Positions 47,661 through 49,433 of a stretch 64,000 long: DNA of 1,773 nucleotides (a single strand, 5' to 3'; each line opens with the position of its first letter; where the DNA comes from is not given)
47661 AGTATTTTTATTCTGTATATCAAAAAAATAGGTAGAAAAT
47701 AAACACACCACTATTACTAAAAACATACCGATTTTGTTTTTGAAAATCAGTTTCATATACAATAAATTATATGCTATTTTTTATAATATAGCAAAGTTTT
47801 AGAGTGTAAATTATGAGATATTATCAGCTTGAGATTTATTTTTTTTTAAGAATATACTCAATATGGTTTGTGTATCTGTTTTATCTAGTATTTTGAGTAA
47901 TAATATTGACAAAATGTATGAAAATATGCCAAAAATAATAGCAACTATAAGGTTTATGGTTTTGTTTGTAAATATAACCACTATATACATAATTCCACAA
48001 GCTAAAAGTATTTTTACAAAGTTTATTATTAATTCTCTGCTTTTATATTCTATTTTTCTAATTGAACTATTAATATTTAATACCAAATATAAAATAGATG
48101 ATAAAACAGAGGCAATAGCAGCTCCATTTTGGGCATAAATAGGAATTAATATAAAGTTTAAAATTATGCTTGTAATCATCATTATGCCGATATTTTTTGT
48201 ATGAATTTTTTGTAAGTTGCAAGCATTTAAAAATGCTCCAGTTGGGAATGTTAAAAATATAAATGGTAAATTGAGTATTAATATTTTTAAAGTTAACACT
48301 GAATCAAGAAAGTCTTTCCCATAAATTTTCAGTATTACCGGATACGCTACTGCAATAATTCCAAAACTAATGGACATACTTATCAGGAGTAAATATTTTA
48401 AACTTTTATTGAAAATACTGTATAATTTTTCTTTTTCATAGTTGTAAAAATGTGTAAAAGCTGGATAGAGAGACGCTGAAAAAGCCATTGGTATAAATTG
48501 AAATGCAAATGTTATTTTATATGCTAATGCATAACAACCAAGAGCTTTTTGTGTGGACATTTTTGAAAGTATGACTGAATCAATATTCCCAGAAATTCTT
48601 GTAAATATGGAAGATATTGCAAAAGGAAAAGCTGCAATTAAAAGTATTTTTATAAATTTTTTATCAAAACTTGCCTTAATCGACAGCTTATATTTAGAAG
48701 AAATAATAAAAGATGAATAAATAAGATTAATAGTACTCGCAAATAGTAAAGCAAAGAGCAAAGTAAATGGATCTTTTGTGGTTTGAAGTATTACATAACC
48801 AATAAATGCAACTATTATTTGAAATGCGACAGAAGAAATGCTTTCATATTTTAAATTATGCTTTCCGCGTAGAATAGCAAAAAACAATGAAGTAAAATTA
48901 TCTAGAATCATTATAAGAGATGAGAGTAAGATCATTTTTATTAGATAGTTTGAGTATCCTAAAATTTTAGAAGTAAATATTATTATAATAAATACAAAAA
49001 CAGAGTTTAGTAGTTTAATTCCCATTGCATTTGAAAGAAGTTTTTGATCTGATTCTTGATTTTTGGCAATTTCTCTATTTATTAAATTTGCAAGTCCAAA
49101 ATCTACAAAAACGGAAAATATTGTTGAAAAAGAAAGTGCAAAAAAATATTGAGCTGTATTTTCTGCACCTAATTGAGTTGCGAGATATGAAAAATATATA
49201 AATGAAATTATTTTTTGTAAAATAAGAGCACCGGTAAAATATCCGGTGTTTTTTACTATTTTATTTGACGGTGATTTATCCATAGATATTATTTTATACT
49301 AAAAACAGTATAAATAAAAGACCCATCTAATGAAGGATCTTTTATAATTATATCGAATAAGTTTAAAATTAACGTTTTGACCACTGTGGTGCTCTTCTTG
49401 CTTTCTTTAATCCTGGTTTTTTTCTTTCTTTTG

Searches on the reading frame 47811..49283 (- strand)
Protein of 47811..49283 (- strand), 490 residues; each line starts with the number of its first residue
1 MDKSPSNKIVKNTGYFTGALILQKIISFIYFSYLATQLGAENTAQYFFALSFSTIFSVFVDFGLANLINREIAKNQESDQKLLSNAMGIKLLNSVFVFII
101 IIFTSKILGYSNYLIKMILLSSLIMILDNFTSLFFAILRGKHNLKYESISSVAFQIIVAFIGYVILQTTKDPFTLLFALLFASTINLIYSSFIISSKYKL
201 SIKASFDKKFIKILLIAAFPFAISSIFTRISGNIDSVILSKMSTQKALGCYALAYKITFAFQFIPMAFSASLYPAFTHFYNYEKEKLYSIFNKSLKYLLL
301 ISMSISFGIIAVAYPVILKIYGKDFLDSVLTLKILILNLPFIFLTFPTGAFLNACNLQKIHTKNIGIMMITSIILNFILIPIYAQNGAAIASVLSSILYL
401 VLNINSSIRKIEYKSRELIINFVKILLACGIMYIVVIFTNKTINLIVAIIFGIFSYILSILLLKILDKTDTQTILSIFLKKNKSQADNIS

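Call 38: search_protein_families(library=ncbifam, proteins=[window:47811-49283:-], max_evalue=1e-10)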
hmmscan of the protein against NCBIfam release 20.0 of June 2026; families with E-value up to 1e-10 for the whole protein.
window:47811-49283:- (490 aa): 2 families
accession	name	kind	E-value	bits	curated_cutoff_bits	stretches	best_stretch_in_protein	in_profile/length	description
NF041871.1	Wzx_EPS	equivalog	2.6e-21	75.9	800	1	10-471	3-468/492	exopolysaccharide biosynthesis flippase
NF007773.0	PRK10459.1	equivalog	1.2e-14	54.2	273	1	26-464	24-468/492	MOP flippase family protein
